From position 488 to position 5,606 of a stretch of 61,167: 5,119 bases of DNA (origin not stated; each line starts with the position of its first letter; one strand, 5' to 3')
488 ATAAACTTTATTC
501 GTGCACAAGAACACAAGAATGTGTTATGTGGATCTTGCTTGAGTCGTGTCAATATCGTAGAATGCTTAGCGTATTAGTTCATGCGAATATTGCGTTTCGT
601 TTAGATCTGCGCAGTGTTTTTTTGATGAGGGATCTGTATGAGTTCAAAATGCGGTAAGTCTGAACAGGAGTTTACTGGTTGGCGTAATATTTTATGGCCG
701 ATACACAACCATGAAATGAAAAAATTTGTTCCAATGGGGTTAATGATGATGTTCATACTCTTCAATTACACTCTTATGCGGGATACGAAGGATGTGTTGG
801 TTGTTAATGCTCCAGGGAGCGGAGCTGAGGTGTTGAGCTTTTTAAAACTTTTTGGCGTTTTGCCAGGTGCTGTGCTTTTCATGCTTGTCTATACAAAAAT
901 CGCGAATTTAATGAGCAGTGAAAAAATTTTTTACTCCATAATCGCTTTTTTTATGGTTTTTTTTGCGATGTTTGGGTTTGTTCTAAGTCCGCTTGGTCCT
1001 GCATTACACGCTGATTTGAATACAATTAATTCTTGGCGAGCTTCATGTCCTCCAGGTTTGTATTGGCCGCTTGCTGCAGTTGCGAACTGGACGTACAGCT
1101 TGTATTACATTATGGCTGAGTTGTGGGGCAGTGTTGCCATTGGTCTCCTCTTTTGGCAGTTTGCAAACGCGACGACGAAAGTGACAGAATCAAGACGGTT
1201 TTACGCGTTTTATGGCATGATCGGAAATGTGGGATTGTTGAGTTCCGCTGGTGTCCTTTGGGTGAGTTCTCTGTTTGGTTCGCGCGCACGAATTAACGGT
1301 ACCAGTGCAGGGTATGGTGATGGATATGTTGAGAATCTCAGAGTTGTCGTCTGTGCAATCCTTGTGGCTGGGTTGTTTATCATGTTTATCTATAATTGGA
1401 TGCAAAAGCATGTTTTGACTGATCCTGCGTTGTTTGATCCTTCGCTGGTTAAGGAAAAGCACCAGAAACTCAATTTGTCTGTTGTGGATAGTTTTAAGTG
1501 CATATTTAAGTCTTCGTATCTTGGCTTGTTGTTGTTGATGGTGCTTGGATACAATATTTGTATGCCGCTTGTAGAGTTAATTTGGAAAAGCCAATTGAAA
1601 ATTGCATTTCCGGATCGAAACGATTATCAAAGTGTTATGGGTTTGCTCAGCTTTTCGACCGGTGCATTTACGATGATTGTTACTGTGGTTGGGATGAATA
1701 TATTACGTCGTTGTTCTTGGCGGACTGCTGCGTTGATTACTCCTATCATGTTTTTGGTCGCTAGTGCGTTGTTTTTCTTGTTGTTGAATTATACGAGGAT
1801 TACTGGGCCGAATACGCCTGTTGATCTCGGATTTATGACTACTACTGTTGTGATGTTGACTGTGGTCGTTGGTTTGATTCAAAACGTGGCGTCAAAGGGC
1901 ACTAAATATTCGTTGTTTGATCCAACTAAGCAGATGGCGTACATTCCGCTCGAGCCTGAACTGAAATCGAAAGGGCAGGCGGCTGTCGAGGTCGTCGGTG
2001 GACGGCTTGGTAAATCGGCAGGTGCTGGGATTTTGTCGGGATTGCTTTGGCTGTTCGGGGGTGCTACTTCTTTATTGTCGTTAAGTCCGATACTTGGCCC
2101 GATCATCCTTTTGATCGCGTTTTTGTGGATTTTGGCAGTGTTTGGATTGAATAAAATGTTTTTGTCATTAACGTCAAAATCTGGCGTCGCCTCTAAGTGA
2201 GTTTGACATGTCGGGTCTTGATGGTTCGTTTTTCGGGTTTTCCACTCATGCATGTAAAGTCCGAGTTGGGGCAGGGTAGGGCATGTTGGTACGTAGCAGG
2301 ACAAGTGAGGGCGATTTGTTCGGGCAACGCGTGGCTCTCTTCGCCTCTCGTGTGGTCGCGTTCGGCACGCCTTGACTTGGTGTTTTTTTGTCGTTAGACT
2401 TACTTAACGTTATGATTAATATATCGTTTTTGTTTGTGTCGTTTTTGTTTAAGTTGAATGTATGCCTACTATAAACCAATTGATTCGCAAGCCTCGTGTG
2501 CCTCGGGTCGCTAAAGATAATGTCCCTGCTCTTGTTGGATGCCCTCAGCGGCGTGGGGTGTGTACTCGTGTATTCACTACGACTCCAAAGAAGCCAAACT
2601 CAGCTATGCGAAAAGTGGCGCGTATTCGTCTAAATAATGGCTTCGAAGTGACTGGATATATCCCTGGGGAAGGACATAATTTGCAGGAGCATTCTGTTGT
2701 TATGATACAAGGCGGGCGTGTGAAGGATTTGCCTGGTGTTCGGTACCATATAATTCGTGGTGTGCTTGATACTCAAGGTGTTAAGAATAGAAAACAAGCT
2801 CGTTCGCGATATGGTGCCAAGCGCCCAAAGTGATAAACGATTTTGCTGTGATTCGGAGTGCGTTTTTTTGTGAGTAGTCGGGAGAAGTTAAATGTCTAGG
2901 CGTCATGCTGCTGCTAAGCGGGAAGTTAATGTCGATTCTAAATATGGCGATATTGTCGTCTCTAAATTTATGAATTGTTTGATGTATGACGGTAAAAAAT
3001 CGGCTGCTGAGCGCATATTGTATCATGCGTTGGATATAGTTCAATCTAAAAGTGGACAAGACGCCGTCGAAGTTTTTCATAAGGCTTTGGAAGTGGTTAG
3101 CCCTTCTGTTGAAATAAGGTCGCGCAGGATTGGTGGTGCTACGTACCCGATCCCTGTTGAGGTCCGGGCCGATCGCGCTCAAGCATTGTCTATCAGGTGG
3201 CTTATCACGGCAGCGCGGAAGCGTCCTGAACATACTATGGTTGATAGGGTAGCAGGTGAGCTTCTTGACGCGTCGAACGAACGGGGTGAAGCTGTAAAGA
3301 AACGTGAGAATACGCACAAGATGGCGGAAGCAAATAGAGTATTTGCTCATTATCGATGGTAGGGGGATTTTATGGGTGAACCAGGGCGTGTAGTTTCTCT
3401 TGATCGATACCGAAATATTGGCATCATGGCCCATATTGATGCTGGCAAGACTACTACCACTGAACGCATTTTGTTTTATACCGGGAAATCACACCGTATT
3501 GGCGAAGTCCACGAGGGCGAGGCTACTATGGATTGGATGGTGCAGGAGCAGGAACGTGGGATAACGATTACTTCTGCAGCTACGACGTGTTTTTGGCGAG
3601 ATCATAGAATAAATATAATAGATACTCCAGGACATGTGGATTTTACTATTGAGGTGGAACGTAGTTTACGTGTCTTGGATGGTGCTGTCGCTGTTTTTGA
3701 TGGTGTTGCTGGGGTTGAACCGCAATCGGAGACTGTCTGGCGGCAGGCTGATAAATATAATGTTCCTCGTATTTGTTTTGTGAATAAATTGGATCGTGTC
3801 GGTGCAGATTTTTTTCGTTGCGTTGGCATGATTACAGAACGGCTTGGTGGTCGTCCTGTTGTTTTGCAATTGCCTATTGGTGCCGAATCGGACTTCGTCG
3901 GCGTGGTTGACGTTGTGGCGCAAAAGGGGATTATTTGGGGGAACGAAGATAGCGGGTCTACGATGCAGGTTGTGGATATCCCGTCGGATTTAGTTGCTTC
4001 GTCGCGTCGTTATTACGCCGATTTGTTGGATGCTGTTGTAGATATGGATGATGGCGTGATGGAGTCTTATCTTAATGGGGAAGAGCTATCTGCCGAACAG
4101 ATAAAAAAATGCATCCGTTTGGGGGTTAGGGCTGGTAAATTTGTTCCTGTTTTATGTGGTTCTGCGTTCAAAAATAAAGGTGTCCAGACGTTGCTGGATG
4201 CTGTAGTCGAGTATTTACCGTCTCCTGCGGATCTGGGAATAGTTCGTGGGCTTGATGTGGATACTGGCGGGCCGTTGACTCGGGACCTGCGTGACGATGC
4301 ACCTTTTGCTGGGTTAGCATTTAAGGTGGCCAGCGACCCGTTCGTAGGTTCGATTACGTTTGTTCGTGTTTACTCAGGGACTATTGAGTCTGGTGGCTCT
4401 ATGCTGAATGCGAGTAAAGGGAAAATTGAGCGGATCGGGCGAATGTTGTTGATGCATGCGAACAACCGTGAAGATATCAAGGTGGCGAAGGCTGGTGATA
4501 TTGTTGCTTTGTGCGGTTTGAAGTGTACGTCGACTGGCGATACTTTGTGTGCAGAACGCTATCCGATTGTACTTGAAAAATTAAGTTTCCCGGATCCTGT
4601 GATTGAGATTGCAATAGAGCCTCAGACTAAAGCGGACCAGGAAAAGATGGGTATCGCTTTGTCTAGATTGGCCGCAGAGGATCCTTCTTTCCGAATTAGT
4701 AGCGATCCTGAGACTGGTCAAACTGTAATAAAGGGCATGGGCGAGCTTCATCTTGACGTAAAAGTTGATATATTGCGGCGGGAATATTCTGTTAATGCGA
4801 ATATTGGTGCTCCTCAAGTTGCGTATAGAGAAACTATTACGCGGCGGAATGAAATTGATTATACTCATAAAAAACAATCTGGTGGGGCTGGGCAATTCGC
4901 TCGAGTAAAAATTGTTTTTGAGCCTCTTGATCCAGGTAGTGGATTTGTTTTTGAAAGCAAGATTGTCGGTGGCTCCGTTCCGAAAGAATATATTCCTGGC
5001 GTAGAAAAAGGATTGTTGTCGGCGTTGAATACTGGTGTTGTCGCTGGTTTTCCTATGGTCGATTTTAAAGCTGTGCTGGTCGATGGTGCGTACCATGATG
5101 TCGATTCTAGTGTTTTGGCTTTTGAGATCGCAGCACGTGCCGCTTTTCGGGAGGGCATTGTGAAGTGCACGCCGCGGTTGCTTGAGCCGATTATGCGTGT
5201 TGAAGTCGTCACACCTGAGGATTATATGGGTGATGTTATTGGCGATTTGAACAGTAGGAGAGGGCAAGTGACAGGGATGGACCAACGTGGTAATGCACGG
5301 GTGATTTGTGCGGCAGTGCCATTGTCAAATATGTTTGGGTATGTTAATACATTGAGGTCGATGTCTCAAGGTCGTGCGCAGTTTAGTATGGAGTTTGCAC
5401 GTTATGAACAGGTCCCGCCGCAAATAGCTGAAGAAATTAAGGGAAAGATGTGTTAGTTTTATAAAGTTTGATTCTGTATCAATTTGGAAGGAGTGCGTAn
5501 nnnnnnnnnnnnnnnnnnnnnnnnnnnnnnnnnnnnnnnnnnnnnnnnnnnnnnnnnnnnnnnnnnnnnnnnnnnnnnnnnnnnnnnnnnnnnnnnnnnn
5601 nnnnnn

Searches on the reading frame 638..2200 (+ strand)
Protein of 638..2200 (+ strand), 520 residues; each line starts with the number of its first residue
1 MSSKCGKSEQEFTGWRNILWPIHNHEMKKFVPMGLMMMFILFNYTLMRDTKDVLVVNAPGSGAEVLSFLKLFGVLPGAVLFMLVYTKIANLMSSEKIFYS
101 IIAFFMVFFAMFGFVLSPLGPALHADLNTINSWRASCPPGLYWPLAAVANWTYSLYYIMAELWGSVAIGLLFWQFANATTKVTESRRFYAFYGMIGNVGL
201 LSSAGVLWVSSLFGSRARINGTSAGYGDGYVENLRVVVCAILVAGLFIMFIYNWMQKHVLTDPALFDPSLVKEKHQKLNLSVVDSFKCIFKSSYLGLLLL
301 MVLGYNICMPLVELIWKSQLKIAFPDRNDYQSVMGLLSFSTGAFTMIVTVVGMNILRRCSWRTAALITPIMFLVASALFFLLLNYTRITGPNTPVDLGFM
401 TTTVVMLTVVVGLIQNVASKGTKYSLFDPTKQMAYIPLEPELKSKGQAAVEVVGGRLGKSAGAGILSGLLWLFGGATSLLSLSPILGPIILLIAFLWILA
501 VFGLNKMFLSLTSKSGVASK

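Call 78: search_protein_families(library=pfam, proteins=[window:638-2200:+], max_evalue=0.00001)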
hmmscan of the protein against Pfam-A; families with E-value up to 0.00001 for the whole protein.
window:638-2200:+ (520 aa): 1 family
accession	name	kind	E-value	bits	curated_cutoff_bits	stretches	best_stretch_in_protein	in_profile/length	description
PF03219.20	TLC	-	5.2e-168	560.3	21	1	7-508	3-491/491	TLC ATP/ADP transporter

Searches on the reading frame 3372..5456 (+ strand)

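Call 78: search_protein_families(library=pfam, proteins=[window:3372-5456:+], max_evalue=0.00001)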
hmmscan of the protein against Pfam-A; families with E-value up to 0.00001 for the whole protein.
window:3372-5456:+ (694 aa): 6 families
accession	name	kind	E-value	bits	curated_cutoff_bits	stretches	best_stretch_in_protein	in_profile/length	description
PF00009.33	GTP_EFTU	-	6.3e-68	228.5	26.5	1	12-284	2-188/188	Elongation factor Tu GTP binding domain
PF03764.24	EFG_IV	-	3.4e-44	149.9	24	1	481-599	1-120/121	Elongation factor G, domain IV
PF00679.30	EFG_C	-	1.5e-31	108.7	27.9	1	602-688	1-88/89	Elongation factor G C-terminus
PF14492.12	EFG_III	-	1.4e-30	105.6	27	1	406-479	1-74/75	Elongation Factor G, domain III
PF22042.2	EF-G_D2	-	2.6e-18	66.4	27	1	311-394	1-83/84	Elongation factor G domain 2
PF03144.31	GTP_EFTU_D2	-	3.7e-16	59.8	30.3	1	326-393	1-73/73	Elongation factor Tu domain 2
